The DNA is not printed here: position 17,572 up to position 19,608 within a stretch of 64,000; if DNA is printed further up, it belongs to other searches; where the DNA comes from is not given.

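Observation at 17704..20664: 871-aa AAA+ protein with a ~590-aa unknown N-domain plus a 95-aa partner ORF beside a known defence gene: candidate undescribed system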

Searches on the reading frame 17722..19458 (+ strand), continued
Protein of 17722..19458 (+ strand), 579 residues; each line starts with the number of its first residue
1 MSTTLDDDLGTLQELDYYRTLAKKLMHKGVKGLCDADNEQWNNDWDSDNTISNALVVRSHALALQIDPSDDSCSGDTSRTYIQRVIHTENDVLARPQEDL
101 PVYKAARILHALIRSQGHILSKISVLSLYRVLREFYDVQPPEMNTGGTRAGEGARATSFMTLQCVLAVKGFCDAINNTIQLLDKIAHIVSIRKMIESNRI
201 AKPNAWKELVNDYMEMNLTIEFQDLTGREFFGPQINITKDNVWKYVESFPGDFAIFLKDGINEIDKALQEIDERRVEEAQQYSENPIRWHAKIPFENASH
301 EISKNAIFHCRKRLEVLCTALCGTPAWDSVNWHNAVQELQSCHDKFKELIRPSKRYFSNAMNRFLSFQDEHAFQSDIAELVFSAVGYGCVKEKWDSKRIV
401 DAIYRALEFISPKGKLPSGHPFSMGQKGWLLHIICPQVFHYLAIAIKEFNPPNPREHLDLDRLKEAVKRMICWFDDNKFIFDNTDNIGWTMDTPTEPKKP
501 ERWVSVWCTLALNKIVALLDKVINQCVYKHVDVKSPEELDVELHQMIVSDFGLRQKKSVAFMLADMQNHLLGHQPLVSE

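Call 80: search_protein_families(library=ncbifam, proteins=[P0027, P0171, P0106, L017:4582-5196:+, L020:11585-12172:+, L021:11740-12315:+], max_evalue=0.001)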
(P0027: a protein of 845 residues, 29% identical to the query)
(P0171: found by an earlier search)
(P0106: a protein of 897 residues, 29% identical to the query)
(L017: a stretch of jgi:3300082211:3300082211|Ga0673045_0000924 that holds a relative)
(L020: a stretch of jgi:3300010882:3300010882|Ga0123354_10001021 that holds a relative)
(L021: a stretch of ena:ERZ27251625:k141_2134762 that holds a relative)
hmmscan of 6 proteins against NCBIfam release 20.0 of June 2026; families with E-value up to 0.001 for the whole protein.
P0027 (845 aa): 15 families
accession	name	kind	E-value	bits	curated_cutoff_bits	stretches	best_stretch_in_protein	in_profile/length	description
NF003069.1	PRK03992.1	subfamily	1.7e-12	47.2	500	1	560-711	166-308/379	proteasome-activating nucleotidase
TIGR01243.1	CDC48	subfamily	3.9e-12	45.3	802.65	1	561-709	214-626/733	CDC48 family AAA ATPase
TIGR01241.2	FtsH_fam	equivalog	5e-12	45.4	600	1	563-711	199-338/598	ATP-dependent zinc metalloprotease FtsH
NF047747.1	PrtsmActNtasePan2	equivalog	6.5e-12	45.4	700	1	558-711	184-328/397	proteasome-activating nucleotidase Pan2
NF003229.0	PRK04195.1-5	equivalog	1.4e-11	43.8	280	1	561-632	46-117/413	replication factor C large subunit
TIGR01242.2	TIGR01242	subfamily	1.8e-11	43.7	500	1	559-711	148-291/362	proteasome-activating nucleotidase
NF047748.1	PrtsmActNtasePan1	equivalog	5.1e-11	42.2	750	1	558-709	181-323/405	proteasome-activating nucleotidase Pan1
NF042959.1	IteA_antiphage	equivalog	9.6e-10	38.1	510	1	561-710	127-260/367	anti-phage ATPase IteA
NF041006.2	cell_div_CdvC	equivalog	7.2e-09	35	650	1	562-718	137-285/370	cell division protein CdvC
NF008004.0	PRK10733.1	equivalog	3.8e-08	31.8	1008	1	561-710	187-327/644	ATP-dependent zinc metalloprotease FtsH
TIGR03689.1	pup_AAA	equivalog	2.7e-07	29.7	504.75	1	562-706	219-366/512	proteasome ATPase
NF003226.0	PRK04195.1-1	equivalog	3.8e-07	29.4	588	1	561-632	42-113/405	replication factor C large subunit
NF009881.0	PRK13341.1-2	equivalog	9.2e-05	20.5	651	1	558-588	51-81/736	AAA family ATPase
NF003232.0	PRK04195.2-2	equivalog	0.0008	18.4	701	0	562-628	39-105/480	replication factor C large subunit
NF003230.0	PRK04195.1-6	equivalog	0.00088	18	441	1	562-594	42-74/494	replication factor C large subunit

P0171 (860 aa): 13 families
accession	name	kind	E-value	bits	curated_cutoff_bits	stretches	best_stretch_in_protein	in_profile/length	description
TIGR01243.1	CDC48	subfamily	1.1e-15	57.1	802.65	1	518-698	177-351/733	CDC48 family AAA ATPase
NF003069.1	PRK03992.1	subfamily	2.6e-15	56.4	500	1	556-710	167-319/379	proteasome-activating nucleotidase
TIGR01242.2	TIGR01242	subfamily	9.9e-15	54.4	500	1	556-709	150-301/362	proteasome-activating nucleotidase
NF047747.1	PrtsmActNtasePan2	equivalog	4.5e-14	52.5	700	1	518-700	150-329/397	proteasome-activating nucleotidase Pan2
TIGR01241.2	FtsH_fam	equivalog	3.1e-13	49.4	600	1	557-699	198-338/598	ATP-dependent zinc metalloprotease FtsH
NF047748.1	PrtsmActNtasePan1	equivalog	9.2e-13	48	750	1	556-699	184-325/405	proteasome-activating nucleotidase Pan1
NF008004.0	PRK10733.1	equivalog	8.3e-11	40.6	1008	1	556-698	187-327/644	ATP-dependent zinc metalloprotease FtsH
NF041006.2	cell_div_CdvC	equivalog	7.3e-10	38.3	650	1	556-702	136-282/370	cell division protein CdvC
NF003229.0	PRK04195.1-5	equivalog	1.9e-09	36.8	280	1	544-626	33-116/413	replication factor C large subunit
NF042959.1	IteA_antiphage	equivalog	5.2e-07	29.1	510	1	556-709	127-271/367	anti-phage ATPase IteA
NF003226.0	PRK04195.1-1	equivalog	5.6e-07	28.9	588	1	554-631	40-117/405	replication factor C large subunit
NF009881.0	PRK13341.1-2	equivalog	0.00038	18.4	651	1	552-586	50-84/736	AAA family ATPase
TIGR03689.1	pup_AAA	equivalog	0.00081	18.2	504.75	0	555-695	217-367/512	proteasome ATPase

P0106 (897 aa): 15 families
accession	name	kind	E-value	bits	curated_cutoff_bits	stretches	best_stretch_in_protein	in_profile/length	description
NF003069.1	PRK03992.1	subfamily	8.3e-15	54.8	500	1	570-748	168-342/379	proteasome-activating nucleotidase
NF047747.1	PrtsmActNtasePan2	equivalog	1.1e-13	51.3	700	1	570-715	188-330/397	proteasome-activating nucleotidase Pan2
TIGR01242.2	TIGR01242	subfamily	1.9e-13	50.1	500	1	570-744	151-321/362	proteasome-activating nucleotidase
TIGR01241.2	FtsH_fam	equivalog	1e-12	47.7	600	1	570-713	198-338/598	ATP-dependent zinc metalloprotease FtsH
TIGR01243.1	CDC48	subfamily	4.1e-12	45.2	802.65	1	569-712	489-627/733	CDC48 family AAA ATPase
NF047748.1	PrtsmActNtasePan1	equivalog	1.6e-11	43.9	750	1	569-710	184-322/405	proteasome-activating nucleotidase Pan1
NF003229.0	PRK04195.1-5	equivalog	4e-11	42.3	280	1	567-640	44-117/413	replication factor C large subunit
NF008004.0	PRK10733.1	equivalog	1.4e-09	36.5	1008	1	569-720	187-335/644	ATP-dependent zinc metalloprotease FtsH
TIGR03689.1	pup_AAA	equivalog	7.7e-09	34.8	504.75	1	569-708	218-366/512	proteasome ATPase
NF041006.2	cell_div_CdvC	equivalog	3.8e-07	29.4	650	1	570-735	137-299/370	cell division protein CdvC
NF042959.1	IteA_antiphage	equivalog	1e-06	28.2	510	1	568-642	126-199/367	anti-phage ATPase IteA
NF009881.0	PRK13341.1-2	equivalog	1.4e-06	26.5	651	1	556-599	42-84/736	AAA family ATPase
NF003226.0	PRK04195.1-1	equivalog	4.6e-06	25.8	588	1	565-641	38-114/405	replication factor C large subunit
NF009067.0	PRK12402.1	equivalog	0.00029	19.9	317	1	560-616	29-90/340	replication factor C small subunit 2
NF003230.0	PRK04195.1-6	equivalog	0.00036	19.3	441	1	561-636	33-107/494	replication factor C large subunit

L017:4582-5196:+ (205 aa): 0 families

L020:11585-12172:+ (196 aa): 0 families

L021:11740-12315:+ (192 aa): 0 families

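Call 81: search_protein_families(library=padloc, proteins=[L017:4582-5196:+, L020:11585-12172:+, L021:11740-12315:+, L021:1363-4773:-, L021:4773-8747:-, L021:14754-18290:-, L021:12442-14049:-, L020:13061-15871:+, L020:5560-8151:-, L017:5597-8338:-], max_evalue=0.001)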
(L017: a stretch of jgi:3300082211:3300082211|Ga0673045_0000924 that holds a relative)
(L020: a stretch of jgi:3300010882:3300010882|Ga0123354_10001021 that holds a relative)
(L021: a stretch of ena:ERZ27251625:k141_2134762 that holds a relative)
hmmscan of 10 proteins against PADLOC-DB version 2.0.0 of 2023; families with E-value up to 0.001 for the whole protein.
L017:4582-5196:+ (205 aa): 0 families

L020:11585-12172:+ (196 aa): 0 families

L021:11740-12315:+ (192 aa): 0 families

L021:1363-4773:- (1136 aa): 9 families
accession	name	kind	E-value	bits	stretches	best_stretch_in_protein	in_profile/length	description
PDLC02575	DrmA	-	9.4e-261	865.3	1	290-1128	7-829/837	DrmA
PDLC02567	DrmA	-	1.3e-189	630.5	1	66-1126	646-1721/1750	DrmA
PDLC02571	DrmA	-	1.4e-187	623.8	3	599-1125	767-1280/1282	DrmA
PDLC02577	DrmA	-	1.4e-150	500.7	1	461-1126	9-675/697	DrmA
PDLC02568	DrmA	-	3.1e-144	479.9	1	536-1128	21-600/611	DrmA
PDLC02576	DrmA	-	7.9e-55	184.1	2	272-782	384-881/1235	DrmA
PDLC02574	DrmA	-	9e-48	160.6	1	876-1134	16-259/269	DrmA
PDLC02569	DrmA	-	2.7e-07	26.8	1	901-1002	833-938/1095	DrmA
PDLC02573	DrmA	-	0.00043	16.4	0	897-971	794-869/1018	DrmA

L021:4773-8747:- (1324 aa): 36 families (the best 25 are shown)
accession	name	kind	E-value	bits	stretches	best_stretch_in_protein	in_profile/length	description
PDLC02643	DrmMI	-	0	1212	1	4-1312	4-1339/1347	DrmMI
PDLC02640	DrmMI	-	5.4e-196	651.3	2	881-1253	534-914/1015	DrmMI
PDLC02638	DrmMI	-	3.4e-193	642.4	1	8-901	5-934/935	DrmMI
PDLC02639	DrmMI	-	6e-156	518.9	2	294-773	1-481/803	DrmMI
PDLC03618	REase_MTase_IIG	-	7.9e-151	501.9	2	537-1297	539-1326/1429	Type IIG restriction enzyme-methyltransferase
PDLC02644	DrmMI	-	1.1e-135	451.9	2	807-1309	362-888/988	DrmMI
PDLC02646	DrmMI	-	4.5e-115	383.5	2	806-1318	262-783/792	DrmMI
PDLC02645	DrmMI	-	3.3e-91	304.7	1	150-714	148-743/772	DrmMI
PDLC03627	REase_MTase_IIG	-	4.7e-77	257.7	1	840-1292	564-1030/1136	Type IIG restriction enzyme-methyltransferase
PDLC03599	REase_MTase_IIG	-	2.1e-62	209.2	2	839-1250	470-909/959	Type IIG restriction enzyme-methyltransferase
PDLC02642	DrmMI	-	7.4e-48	161.4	1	160-566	153-571/594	DrmMI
PDLC03622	REase_MTase_IIG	-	4.8e-34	115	3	161-386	4-225/1524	Type IIG restriction enzyme-methyltransferase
PDLC03598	REase_MTase_IIG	-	6.3e-32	108.4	2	842-1250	484-888/912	Type IIG restriction enzyme-methyltransferase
PDLC03611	REase_MTase_IIG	-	1.4e-28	97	2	520-685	489-654/1532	Type IIG restriction enzyme-methyltransferase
PDLC02626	DrmD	-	2.1e-21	74.5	1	1136-1307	8-184/276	DrmD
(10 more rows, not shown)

L021:14754-18290:- (1178 aa): 37 families (the best 25 are shown)
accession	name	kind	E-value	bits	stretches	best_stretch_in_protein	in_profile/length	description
PDLC02621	DrmD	-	0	1039.3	1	108-1176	10-1036/1040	DrmD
PDLC02572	DrmA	-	4.1e-186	619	1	109-1176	12-1036/1043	DrmA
PDLC02632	DrmD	-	3.3e-150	499.7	1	110-771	15-648/662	DrmD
PDLC02633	DrmD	-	1.2e-144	481.3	2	109-449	10-364/839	DrmD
PDLC02624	DrmD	-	1.8e-103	345.3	2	504-882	233-598/652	DrmD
PDLC02622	DrmD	-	9.6e-87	289.6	1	110-435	15-345/422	DrmD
PDLC02618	DrmD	-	1.1e-81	272.2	1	113-361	6-255/273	DrmD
PDLC00659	HmaA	-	1.3e-60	203.4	1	214-807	103-670/1176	SNF2 helicase / DEAD-box helicase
PDLC02504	BrxHI|BrxHII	-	1e-59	200.4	2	215-452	109-338/971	BrxHII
PDLC02500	BrxHI|BrxHII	-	8e-58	194.7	2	513-790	374-617/933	BrxHI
PDLC02625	DrmD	-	2.3e-47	160.1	1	509-1157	148-763/792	DrmD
PDLC02623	DrmD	-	5.3e-47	158.2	2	641-793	529-669/1040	DrmD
PDLC02853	DpdE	-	6.1e-45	151.5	1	113-875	7-725/985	DpdE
PDLC02629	DrmD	-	1.3e-42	143.9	1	665-1174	3-499/508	DrmD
PDLC02620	DrmD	-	3.9e-38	129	2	219-449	103-329/1060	DrmD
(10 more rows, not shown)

L021:12442-14049:- (535 aa): 0 families

L020:13061-15871:+ (937 aa): 28 families (the best 25 are shown)
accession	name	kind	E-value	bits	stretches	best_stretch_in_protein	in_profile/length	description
PDLC04138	mad6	-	2.4e-18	64.4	1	43-230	38-207/659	mads_6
PDLC04042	PD-T4-6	-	2.6e-17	61.4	1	58-233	11-166/292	-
PDLC04060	PD-T4-6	-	1.2e-16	58.7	1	58-232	10-164/486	-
PDLC04053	PD-T4-6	-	5.2e-16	57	1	55-234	8-169/311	-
PDLC04047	PD-T4-6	-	1.1e-15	55.6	1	55-249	9-185/327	-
PDLC04054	PD-T4-6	-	1.3e-15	55.7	1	58-245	12-182/347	-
PDLC04049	PD-T4-6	-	7e-13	46.2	1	59-232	14-172/442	-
PDLC04041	PD-T4-6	-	9.3e-13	46.2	1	58-236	30-191/443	-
PDLC04039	PD-T4-6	-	1.3e-12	45.5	1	55-236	13-174/458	-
PDLC04061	PD-T4-6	-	3.5e-12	44.6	1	58-224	18-168/510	-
PDLC04048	PD-T4-6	-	6.8e-12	43.4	1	58-239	12-174/354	-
PDLC04043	PD-T4-6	-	2.6e-11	41.2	1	180-232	119-171/452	-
PDLC03920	MkoA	-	4.4e-11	39.8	1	58-293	10-231/1112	-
PDLC04050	PD-T4-6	-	3.5e-10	37.4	1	55-223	62-210/480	-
PDLC04056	PD-T4-6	-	6.8e-10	36.6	1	58-232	7-163/415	-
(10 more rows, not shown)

L020:5560-8151:- (863 aa): 4 families
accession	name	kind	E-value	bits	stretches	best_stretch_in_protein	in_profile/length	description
PDLC04451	PDC-M14B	-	7.3e-06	23.9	1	722-859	133-260/261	-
PDLC04449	PDC-M14B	-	3.6e-05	21.4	1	749-853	156-255/267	-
PDLC04448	PDC-M14B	-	0.00034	18.2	1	772-844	180-249/275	-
PDLC04453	PDC-M14B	-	0.00049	17.7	0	745-856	161-265/276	-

L017:5597-8338:- (913 aa): 31 families (the best 25 are shown)
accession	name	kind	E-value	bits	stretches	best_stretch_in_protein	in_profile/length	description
PDLC04138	mad6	-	3.8e-31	106.7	1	50-239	45-228/659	mads_6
PDLC04042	PD-T4-6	-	6.3e-27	93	1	56-222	9-164/292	-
PDLC04053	PD-T4-6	-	1e-25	88.8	1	52-237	5-182/311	-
PDLC04054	PD-T4-6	-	3.9e-24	83.7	1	57-239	11-185/347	-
PDLC04061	PD-T4-6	-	1e-23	82.7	1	56-222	16-175/510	-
PDLC04043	PD-T4-6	-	1.3e-21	75.2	1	56-219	15-167/452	-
PDLC04060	PD-T4-6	-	1.5e-20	71.6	1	56-218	8-159/486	-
PDLC04057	PD-T4-6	-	1.8e-19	68.1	1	56-220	8-161/443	-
PDLC04052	PD-T4-6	-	2.4e-19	67.9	1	54-223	7-169/496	-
PDLC04040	PD-T4-6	-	5.3e-19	66.3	1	64-222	2-157/547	-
PDLC04047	PD-T4-6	-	2.2e-18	64.4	1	56-239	10-184/327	-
PDLC04048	PD-T4-6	-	7.4e-16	56.5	1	56-218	10-162/354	-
PDLC04039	PD-T4-6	-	9e-16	55.9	1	56-239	14-187/458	-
PDLC01088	C3a189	-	1.1e-15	55.3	1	64-307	5-220/840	kinase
PDLC04050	PD-T4-6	-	9.8e-15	52.4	1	57-215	64-211/480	-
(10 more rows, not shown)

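Call 86: search_protein_families(library=padloc, proteins=[L012:2702-6700:-, L019:6456-8909:-], max_evalue=1e-10)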
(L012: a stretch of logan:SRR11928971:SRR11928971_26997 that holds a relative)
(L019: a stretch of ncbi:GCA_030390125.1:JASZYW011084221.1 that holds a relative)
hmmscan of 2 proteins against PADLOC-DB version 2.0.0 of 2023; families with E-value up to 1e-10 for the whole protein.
L012:2702-6700:- (1332 aa): 0 families

L019:6456-8909:- (817 aa): 1 family
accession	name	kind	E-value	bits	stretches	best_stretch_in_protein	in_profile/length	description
PDLC04140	mad8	-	4.7e-12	44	1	34-401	28-266/314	mads_8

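Call 87: search_solved_structures(query=L021:11740-12315:+, max_evalue=0.01, show_alignments=1)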
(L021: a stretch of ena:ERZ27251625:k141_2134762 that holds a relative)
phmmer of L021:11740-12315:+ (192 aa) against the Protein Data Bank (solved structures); distinct sequences matched with E-value up to 0.01: 2.
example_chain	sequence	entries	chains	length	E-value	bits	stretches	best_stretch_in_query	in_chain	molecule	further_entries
6qai_A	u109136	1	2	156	1.3e-12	51.1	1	4-116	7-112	2-Deoxyribosyltransferase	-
2a0k_A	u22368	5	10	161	6.9e-12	48.7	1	4-109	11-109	Nucleoside 2-deoxyribosyltransferase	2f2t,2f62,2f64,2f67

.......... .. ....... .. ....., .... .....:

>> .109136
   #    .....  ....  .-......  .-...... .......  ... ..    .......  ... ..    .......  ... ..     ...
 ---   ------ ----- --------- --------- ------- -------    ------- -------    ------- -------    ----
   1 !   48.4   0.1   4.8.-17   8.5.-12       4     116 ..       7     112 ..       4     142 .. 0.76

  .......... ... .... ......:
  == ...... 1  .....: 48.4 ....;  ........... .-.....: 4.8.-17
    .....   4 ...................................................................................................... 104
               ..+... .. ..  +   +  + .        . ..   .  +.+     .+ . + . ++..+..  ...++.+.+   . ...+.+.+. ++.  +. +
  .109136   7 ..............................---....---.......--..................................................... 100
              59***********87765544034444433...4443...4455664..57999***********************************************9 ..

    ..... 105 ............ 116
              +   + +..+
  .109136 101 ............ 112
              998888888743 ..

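Call 93: find_related_loci(query=A8, collection=viral_contigs, flank=8000)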
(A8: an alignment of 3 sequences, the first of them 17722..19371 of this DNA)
Query A8 (550 aa) in viral_contigs; peptide patterns used: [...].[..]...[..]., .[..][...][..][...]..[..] (x = any residue, [..] = any of these).
179 stretches matched a pattern, but none encodes a relative of the query by tblastn (E <= 1e-3).

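Call 95: search_dna_similar(query=window:17722-19371:+, collection=plasmids, mode=protein, max_evalue=0.001, max_rows=15)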
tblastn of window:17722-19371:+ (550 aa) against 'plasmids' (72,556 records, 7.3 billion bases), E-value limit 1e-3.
No match.

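Call 96: search_dna_similar(query=L001:8001-9700:+, collection=plasmids, mode=protein, max_evalue=0.001, max_rows=15)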
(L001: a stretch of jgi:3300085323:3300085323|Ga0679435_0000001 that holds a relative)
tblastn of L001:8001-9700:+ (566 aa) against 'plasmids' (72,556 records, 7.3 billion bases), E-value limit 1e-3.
No match.

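Call 100: search_protein_families(library=phrogs, proteins=[L021:11740-12315:+], max_evalue=0.001)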
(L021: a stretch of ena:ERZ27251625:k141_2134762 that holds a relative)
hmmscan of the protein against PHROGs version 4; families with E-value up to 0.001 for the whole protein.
L021:11740-12315:+ (192 aa): 1 family
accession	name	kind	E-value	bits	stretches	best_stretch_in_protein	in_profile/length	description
phrog_7995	-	DNA, RNA and nucleotide metabolism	0.00093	19.6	0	63-106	92-132/336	nucleoside deoxyribosyltransferase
